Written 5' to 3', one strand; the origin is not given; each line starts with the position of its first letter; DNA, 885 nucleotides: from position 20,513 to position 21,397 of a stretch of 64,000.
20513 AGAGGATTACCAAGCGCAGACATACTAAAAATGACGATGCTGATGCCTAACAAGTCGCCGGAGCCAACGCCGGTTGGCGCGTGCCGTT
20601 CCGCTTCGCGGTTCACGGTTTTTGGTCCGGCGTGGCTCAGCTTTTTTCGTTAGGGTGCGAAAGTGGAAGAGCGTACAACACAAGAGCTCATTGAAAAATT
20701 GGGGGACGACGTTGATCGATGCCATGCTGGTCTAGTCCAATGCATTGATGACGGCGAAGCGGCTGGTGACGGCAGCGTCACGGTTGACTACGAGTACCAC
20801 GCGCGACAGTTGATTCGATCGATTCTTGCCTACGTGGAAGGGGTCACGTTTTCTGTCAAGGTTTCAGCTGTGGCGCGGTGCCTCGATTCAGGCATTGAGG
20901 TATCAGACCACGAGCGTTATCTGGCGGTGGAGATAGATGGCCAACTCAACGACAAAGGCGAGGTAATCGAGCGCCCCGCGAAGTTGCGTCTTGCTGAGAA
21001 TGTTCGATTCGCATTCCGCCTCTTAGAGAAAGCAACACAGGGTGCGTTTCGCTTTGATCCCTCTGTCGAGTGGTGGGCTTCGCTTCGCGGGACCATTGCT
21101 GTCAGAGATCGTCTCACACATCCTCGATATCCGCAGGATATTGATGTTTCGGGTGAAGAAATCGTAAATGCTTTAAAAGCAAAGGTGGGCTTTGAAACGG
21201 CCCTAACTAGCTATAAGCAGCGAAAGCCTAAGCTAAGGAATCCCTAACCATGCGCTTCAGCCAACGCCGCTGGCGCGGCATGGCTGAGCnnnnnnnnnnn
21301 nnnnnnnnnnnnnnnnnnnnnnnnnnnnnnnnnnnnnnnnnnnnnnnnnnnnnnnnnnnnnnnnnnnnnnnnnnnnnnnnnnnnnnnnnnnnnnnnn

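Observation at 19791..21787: Integrase-less integron-type gene cassette array (CALIN-like) inserted between an OM-channel gene and the hydrolase/trpD block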

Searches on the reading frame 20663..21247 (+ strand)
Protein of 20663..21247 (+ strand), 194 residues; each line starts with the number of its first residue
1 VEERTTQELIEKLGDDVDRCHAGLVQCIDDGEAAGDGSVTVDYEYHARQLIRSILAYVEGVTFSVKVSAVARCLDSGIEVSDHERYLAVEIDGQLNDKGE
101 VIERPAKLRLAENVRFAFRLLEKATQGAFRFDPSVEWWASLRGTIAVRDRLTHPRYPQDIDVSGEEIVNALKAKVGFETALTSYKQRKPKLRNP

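Call 11: search_protein_families(library=pfam, proteins=[window:20663-21247:+], max_evalue=0.1)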
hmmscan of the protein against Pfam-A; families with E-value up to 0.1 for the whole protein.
window:20663-21247:+ (194 aa): 0 families

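Call 12: search_protein_families(library=ncbifam, proteins=[window:20663-21247:+], max_evalue=0.1)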
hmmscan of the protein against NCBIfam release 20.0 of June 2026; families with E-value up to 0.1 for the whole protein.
window:20663-21247:+ (194 aa): 0 families

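Call 13: find_encoding_contigs(protein=window:20663-21247:+, flank=10000, max_places=10)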
Protein window:20663-21247:+ (194 aa): 23 contigs read that carry it; 10 places shown.
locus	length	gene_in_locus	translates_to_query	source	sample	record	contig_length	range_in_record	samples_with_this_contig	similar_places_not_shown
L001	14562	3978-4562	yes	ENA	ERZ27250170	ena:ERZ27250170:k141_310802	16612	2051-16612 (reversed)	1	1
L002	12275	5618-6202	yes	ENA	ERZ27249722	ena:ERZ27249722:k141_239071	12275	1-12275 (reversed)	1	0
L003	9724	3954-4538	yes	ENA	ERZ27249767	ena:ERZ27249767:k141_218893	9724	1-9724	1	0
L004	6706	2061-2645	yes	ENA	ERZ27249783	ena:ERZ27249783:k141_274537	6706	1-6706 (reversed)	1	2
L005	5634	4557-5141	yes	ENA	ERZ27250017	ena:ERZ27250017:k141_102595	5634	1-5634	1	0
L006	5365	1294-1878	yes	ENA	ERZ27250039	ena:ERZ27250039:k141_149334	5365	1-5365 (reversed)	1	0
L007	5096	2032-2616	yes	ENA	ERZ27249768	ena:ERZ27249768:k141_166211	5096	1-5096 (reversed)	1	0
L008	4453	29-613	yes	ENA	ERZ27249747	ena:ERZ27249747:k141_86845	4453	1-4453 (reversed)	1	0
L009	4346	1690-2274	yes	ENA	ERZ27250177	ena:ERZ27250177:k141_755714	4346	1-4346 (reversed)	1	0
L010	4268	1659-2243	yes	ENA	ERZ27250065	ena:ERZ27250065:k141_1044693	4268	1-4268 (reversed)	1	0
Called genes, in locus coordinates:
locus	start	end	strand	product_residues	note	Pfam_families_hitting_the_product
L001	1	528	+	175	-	?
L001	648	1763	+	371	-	PF10128:OpcA_G6PD_assem, PF20171:OpcA_G6PD_C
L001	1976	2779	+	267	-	-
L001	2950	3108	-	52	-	-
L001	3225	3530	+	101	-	-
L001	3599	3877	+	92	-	-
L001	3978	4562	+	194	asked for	-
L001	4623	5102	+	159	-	-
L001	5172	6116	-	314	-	PF09752:ABHD18 (faint)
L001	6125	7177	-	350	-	PF02885:Glycos_trans_3N, PF00591:Glycos_transf_3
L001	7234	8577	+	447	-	PF00155:Aminotran_1_2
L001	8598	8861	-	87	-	PF01016:Ribosomal_L27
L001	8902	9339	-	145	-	PF00829:Ribosomal_L21p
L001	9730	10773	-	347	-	PF00044:Gp_dh_N, PF02800:Gp_dh_C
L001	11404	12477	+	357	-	PF03118:RNA_pol_A_CTD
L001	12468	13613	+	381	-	PF03739:LptF_LptG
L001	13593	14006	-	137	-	PF01648:ACPS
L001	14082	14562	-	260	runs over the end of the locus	PF03740:PdxJ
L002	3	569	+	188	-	?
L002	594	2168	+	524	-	PF00479:G6PD_N, PF02781:G6PD_C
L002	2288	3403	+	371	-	PF10128:OpcA_G6PD_assem, PF20171:OpcA_G6PD_C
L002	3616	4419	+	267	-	-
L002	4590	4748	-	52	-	-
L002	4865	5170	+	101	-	-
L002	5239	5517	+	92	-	-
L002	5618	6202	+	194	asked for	-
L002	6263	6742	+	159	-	-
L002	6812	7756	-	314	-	PF09752:ABHD18 (faint)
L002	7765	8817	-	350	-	PF02885:Glycos_trans_3N, PF00591:Glycos_transf_3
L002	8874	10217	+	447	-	PF00155:Aminotran_1_2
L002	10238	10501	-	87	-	PF01016:Ribosomal_L27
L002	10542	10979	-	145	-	PF00829:Ribosomal_L21p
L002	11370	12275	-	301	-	?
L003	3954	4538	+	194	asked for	-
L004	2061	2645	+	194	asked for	-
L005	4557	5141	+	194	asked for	-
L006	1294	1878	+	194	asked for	-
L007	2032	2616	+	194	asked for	-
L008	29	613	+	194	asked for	-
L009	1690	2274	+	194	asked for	-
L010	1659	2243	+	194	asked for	-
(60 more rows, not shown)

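Call 16: find_homologous_proteins(query=window:20663-21247:+, max_evalue=0.001)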
Query window:20663-21247:+ (194 aa): 122 proteins with E <= 0.001 among 298 candidates; the best 120 are listed.
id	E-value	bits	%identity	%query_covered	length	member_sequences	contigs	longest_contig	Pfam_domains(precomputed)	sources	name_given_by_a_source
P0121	2.2e-123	427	100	100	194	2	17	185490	-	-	-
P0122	2.6e-100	352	85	95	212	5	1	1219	-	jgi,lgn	jgi:hypothetical protein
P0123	5.2e-96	338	82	98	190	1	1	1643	-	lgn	-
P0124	1.0e-94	334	79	96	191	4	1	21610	-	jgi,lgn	-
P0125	1.0e-93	330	77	97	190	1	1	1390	-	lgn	-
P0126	1.6e-91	323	78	95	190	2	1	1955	-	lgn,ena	-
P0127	1.1e-90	320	77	95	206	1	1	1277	-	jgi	jgi:hypothetical protein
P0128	4.8e-90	318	78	95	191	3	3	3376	-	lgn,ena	-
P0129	1.0e-88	314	78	93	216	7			-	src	-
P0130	1.8e-85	303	74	96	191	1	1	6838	-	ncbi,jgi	jgi:hypothetical protein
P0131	4.9e-85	302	75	95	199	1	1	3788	-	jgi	jgi:hypothetical protein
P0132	8.7e-85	301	72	95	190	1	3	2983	-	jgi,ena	-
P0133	8.7e-84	298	75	93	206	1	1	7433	-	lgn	-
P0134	2.2e-83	297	73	93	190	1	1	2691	-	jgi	jgi:hypothetical protein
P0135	3.5e-82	293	69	100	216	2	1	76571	-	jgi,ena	-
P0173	1.6e-64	235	68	81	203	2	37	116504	-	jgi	jgi:hypothetical protein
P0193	2.7e-60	221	53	95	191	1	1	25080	-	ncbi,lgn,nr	ncbi:MAG: hypothetical protein PHI11_13710 [Gallionella sp.]|nr:hypothetical protein [Gallionella sp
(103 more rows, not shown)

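Call 26: find_encoding_contigs(protein=P0124, flank=10000, max_places=2)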
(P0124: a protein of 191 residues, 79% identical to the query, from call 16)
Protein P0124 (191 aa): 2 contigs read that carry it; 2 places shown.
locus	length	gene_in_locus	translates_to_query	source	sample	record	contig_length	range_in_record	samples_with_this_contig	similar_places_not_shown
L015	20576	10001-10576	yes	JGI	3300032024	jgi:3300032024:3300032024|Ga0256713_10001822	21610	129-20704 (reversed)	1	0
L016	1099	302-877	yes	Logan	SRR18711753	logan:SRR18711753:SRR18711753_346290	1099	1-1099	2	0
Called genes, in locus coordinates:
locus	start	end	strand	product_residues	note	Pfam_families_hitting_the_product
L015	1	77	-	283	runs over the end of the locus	PF20016:ThsA_Macro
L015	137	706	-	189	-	PF08937:ThsB_TIR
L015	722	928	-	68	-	-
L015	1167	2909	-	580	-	PF24389:ORC-CDC6-like (faint), PF13240:Zn_Ribbon_1 (weak)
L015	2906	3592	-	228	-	-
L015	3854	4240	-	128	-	PF00589:Phage_integrase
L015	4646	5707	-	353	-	PF26125:AcrVA2-like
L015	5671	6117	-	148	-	-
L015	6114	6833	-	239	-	PF00565:SNase, PF05901:Excalibur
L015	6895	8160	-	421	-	-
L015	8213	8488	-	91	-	PF00216:Bac_DNA_binding, PF18291:HU-HIG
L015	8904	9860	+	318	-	PF03372:Exo_endo_phos, PF19580:Exo_endo_phos_3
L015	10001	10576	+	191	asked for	-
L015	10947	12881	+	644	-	PF00112:Peptidase_C1 (weak)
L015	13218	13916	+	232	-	-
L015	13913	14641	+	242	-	-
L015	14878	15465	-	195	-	-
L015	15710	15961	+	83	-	-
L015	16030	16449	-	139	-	PF04343:DUF488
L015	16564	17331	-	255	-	PF07505:DUF5131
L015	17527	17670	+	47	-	-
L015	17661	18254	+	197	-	PF01726:LexA_DNA_bind, PF12802:MarR_2 (weak), PF13412:HTH_24 (weak), PF00717:Peptidase_S24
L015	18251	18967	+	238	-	-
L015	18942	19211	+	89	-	PF26485:DUF8156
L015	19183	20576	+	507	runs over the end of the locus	?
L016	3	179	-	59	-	?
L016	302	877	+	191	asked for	-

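Call 27: find_encoding_contigs(protein=P0135, flank=10000, max_places=2)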
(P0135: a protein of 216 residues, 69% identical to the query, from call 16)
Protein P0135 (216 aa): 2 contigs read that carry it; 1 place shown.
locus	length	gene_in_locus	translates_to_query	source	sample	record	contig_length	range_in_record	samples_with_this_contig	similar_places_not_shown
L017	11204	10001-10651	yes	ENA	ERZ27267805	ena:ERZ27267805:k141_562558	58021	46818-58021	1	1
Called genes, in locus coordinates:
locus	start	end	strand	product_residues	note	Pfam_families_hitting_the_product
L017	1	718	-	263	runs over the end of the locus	-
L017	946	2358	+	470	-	PF05977:MFS_3, PF07690:MFS_1, PF05977:MFS_3, PF07690:MFS_1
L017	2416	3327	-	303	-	PF19783:DUF6268 (faint)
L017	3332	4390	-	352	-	-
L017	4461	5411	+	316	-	PF02463:SMC_N (faint), PF00005:ABC_tran, PF13175:AAA_15 (faint), PF13304:AAA_21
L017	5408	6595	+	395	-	PF12679:ABC2_membrane_2, PF12698:ABC2_membrane_3, PF01061:ABC2_membrane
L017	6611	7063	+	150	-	PF02036:SCP2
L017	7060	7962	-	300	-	-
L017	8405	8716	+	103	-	-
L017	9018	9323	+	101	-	-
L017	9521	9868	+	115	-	-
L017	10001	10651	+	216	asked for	-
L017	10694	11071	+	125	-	-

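Call 28: find_encoding_contigs(protein=P0193, flank=10000, max_places=2)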
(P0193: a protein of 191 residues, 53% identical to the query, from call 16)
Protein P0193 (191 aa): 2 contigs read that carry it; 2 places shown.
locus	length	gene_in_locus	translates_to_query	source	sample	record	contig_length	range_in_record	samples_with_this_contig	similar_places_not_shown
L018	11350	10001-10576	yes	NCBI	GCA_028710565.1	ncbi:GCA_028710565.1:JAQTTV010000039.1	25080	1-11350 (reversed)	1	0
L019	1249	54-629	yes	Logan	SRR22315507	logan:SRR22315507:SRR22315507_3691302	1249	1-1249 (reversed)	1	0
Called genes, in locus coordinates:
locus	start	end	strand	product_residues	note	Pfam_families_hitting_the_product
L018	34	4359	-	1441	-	PF21722:Gly_rich_2, PF20419:DUF6701, PF28243:DUF6701_2nd (weak), PF28247:DUF6701_3rd, PF28238:DUF6701_4th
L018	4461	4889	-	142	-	-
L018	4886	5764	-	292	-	PF07963:N_methyl (weak)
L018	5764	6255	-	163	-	PF07963:N_methyl (weak)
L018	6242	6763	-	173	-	PF07963:N_methyl (weak)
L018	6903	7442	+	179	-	PF09835:DUF2062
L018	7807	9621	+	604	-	PF00009:GTP_EFTU, PF22042:EF-G_D2 (weak), PF03144:GTP_EFTU_D2, PF00679:EFG_C, PF21018:BipA_C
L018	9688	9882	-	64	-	PF13495:Phage_int_SAM_4 (weak)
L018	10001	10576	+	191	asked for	-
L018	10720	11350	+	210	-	PF05598:DUF772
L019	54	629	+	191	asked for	-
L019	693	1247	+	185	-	?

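Call 29: find_encoding_contigs(protein=P0173, flank=10000, max_places=3)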
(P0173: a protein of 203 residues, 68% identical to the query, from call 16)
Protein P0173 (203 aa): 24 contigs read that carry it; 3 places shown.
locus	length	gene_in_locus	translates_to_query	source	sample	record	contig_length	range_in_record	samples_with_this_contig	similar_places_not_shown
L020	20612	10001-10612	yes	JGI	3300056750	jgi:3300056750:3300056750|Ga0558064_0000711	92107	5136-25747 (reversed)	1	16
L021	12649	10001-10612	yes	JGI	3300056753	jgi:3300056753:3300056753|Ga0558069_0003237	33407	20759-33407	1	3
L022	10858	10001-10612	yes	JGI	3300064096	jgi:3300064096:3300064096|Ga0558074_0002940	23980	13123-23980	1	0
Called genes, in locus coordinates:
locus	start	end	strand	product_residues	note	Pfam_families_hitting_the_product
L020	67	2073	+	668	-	PF00270:DEAD (weak), PF13307:Helicase_C_2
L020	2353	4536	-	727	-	PF00141:peroxidase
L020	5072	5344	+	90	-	PF03466:LysR_substrate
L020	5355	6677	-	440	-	PF16524:RisS_PPD, PF00672:HAMP, PF00512:HisKA, PF13581:HATPase_c_2 (weak), PF02518:HATPase_c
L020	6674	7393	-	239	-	PF00072:Response_reg, PF00486:Trans_reg_C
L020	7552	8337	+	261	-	-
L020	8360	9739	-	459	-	PF00919:UPF0004, PF01938:TRAM (faint), PF04055:Radical_SAM, PF18693:TRAM_2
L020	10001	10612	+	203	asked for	-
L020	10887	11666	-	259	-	PF02535:Zip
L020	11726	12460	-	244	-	PF02578:Cu-oxidase_4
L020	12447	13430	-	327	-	PF01479:S4 (weak), PF00849:PseudoU_synth_2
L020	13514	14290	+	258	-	PF09976:TPR_21 (weak), PF13512:TPR_18, PF13525:YfiO, PF13432:TPR_16 (weak), PF13428:TPR_14 (faint), PF13174:TPR_6 (weak)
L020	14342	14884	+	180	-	PF14803:Zn_ribbon_Nudix, PF00293:NUDIX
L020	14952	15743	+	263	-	PF04333:MlaA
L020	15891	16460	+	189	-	-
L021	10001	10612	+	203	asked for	-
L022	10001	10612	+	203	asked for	-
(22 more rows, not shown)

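Call 37: search_protein_families(library=ncbifam, proteins=[L018:9688-9882:-, L015:3854-4240:-], max_evalue=0.01)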
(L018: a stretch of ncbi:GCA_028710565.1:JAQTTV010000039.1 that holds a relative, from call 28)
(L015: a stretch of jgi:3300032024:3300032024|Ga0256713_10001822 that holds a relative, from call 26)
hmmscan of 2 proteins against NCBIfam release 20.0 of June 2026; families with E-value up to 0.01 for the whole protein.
L018:9688-9882:- (64 aa): 2 families
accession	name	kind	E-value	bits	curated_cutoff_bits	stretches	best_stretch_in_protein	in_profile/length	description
TIGR02249.1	integrase_gron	subfamily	8.6e-06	25.3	265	1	16-52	2-38/315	integron integrase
NF011946.0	PRK15417.1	equivalog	5.8e-05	22.4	435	1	14-48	15-49/337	integron integrase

L015:3854-4240:- (128 aa): 12 families
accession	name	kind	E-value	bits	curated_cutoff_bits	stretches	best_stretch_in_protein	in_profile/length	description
TIGR02249.1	integrase_gron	subfamily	1.4e-36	126.5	265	1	32-114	230-315/315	integron integrase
NF011946.0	PRK15417.1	equivalog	7.8e-27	94.3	435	1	28-114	242-330/337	integron integrase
NF001399.0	PRK00283.1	subfamily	9e-23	80.9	279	1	43-102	226-286/300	tyrosine recombinase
TIGR02225.1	recomb_XerD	equivalog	3e-22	79.3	329.6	1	44-101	219-276/290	site-specific tyrosine recombinase XerD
TIGR02224.1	recomb_XerC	equivalog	1e-21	77.6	335.15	1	38-99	216-277/295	tyrosine recombinase XerC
NF040815.2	recomb_XerA_Arch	equivalog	1.7e-20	73.7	220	1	39-99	194-254/263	site-specific tyrosine recombinase/integron integrase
NF002331.0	PRK01287.1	subfamily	1.1e-15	57.4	371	1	46-109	258-322/365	site-specific tyrosine recombinase XerC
NF003462.0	PRK05084.1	equivalog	4.1e-09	35.6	267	1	56-102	301-347/360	tyrosine recombinase XerS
NF007371.0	PRK09871.1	subfamily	6.5e-06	25.8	222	1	44-98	119-173/198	tyrosine-type DNA invertase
NF007370.0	PRK09870.1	subfamily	3.1e-05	23.7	221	1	48-99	128-179/200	tyrosine-type DNA invertase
NF041502.1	integrase_1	equivalog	9e-05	21.4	350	1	60-100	321-361/484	site-specific integrase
NF040693.1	recomb_GmtY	equivalog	0.00018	20.9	340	1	42-98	375-431/441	gamma-mobile-trio recombinase GmtY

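Call 76: list_cluster_members(proteins=[L001:6125-7177:-, L001:9730-10773:-, L002:594-2168:+, L001:11404-12477:+, P0244, P0001])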
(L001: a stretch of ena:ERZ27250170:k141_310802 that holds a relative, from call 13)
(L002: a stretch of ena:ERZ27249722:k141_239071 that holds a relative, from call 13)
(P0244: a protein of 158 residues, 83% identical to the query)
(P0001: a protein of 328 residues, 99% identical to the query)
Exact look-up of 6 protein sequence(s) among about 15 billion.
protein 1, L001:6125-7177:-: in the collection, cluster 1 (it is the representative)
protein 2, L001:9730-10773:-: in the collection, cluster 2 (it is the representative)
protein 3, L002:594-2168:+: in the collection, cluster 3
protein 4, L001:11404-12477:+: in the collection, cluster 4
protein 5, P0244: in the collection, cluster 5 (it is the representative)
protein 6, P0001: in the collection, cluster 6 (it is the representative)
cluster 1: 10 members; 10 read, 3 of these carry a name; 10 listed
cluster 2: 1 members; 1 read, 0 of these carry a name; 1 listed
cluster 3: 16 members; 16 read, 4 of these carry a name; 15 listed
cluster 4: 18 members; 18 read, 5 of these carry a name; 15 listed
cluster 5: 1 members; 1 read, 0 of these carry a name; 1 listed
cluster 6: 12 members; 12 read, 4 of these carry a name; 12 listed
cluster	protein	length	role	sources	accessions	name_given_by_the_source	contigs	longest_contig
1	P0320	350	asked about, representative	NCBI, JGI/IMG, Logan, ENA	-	-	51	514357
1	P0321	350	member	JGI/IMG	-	anthranilate phosphoribosyltransferase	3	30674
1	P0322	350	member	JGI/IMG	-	anthranilate phosphoribosyltransferase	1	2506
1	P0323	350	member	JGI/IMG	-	anthranilate phosphoribosyltransferase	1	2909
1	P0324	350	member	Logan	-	-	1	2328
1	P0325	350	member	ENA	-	-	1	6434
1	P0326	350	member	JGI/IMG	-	-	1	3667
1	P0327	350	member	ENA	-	-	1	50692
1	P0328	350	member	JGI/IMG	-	-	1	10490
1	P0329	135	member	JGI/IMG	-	-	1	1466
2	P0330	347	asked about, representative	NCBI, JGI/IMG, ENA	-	-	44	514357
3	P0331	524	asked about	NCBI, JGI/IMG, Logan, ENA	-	-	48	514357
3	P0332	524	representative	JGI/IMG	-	glucose-6-phosphate 1-dehydrogenase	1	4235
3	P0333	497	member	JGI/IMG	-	glucose-6-phosphate 1-dehydrogenase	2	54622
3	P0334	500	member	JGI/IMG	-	-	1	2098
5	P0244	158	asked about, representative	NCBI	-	-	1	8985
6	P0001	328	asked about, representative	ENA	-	-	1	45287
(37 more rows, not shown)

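Call 85: predict_structure(alignment_id=A3)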
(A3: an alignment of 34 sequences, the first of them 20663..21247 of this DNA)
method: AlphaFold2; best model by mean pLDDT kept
length: 194 residues; sequences in the alignment: 34
mean_pLDDT: 88.8   pTM: 0.83
mean pLDDT of the five models: 88.8, 87.8, 87.5, 87.1, 84.4
residues with pLDDT >= 90: 125; 70-90: 54; 50-70: 12; < 50: 3
segments of 3 or more residues with pLDDT < 50: none
pLDDT, mean of each block of 10 residues (from residue 1): 79 97 93 78 91 97 95 95 89 81 77 95 92 95 96 90 96 97 68 49
secondary structure, 60 per line:
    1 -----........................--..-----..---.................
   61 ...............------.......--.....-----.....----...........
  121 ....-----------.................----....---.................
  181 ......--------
elements in order: H6-29 H44-75 H82-88 E91-95 E101-105 H110-124 H136-152 H157-160 H164-186

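Call 91: fold_search(model_id=the predicted structure, library=pdb)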
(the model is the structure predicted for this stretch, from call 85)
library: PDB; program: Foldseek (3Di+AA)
matches with E <= 10: 317; with E <= 0.001: 0
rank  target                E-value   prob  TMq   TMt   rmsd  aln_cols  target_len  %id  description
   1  7vkt_A                3.2e-01  0.41  0.31  0.23  18.3       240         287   12  cryo-EM structure of LTB4-bound BLT1 in complex with Gi protein (released 2022-03-09)
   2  7fd8_A                5.0e-01  0.35  0.27  0.08  15.6       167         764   10  Thermostabilised full length human mGluR5-5M bound with L-quisqualic acid (released 2021-09-08)
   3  7bml_D                5.8e-01  0.16  0.19  0.22  16.2       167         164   10  Crystal structure of outer surface protein C (OspC) from Borrelia burgdorferi (released 2021-02-10)
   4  8xio_A                6.4e-01  0.28  0.25  0.19  15.3       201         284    6  Structure of L797591-SSTR1 G protein complex (released 2024-07-03)
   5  9jfk_R                6.8e-01  0.21  0.25  0.20  14.8       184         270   11  Cryo-EM structure of [Pen5]-urotensin (4-11)-bounded human Urotensin receptor (UTS2R)-Gq complex (released 2025-12-03)
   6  7sin_B                7.1e-01  0.35  0.32  0.10  14.9       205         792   11  Structure of negative allosteric modulator-bound inactive human calcium-sensing receptor (released 2022-01-19)
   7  8x0e_A                8.2e-01  0.25  0.29  0.10  16.4       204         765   10  Human FL Metabotropic glutamate receptor 5, mGlu5-5M with agonist and PAM, W785A mutant (released 2024-11-06)
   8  9bhl_R                8.2e-01  0.13  0.20  0.15  17.4       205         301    9  Human proton sensing receptor GPR65 in complex with miniGs (released 2025-01-22)
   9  8t7h_A                8.7e-01  0.20  0.25  0.09  14.4       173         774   10  Quis-bound intermediate mGlu5 (released 2023-10-11)
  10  6yo8_C                8.7e-01  0.15  0.24  0.22  17.4       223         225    8  Binary complex of 14-3-3 zeta with Glucocorticoid Receptor (GR) pT524 peptide (released 2021-03-24)
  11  6s4n_D                1.0e+00  0.07  0.17  0.15  21.8       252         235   10  LXRbeta ligand binding domain in comlpex with small molecule inhibitors (released 2019-11-27)
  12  7xjj_E                1.1e+00  0.10  0.19  0.15  15.7       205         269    9  Cryo-EM structure of the galanin-bound GALR1-miniGo complex (released 2023-05-03)
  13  9cgk_A                1.3e+00  0.14  0.22  0.16  17.0       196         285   12  CryoEM structure of delta opioid receptor bound to G proteins and a full bitopic agonist (released 2025-04-02)
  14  7wkh                  1.4e+00  0.10  0.21  0.23  15.2       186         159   12  the grass carp IFNa (released 2022-02-02)
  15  5ukh                  1.4e+00  0.06  0.16  0.11  18.3       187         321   16  Structure of TelC from Streptococcus intermedius B196 (released 2017-07-26)
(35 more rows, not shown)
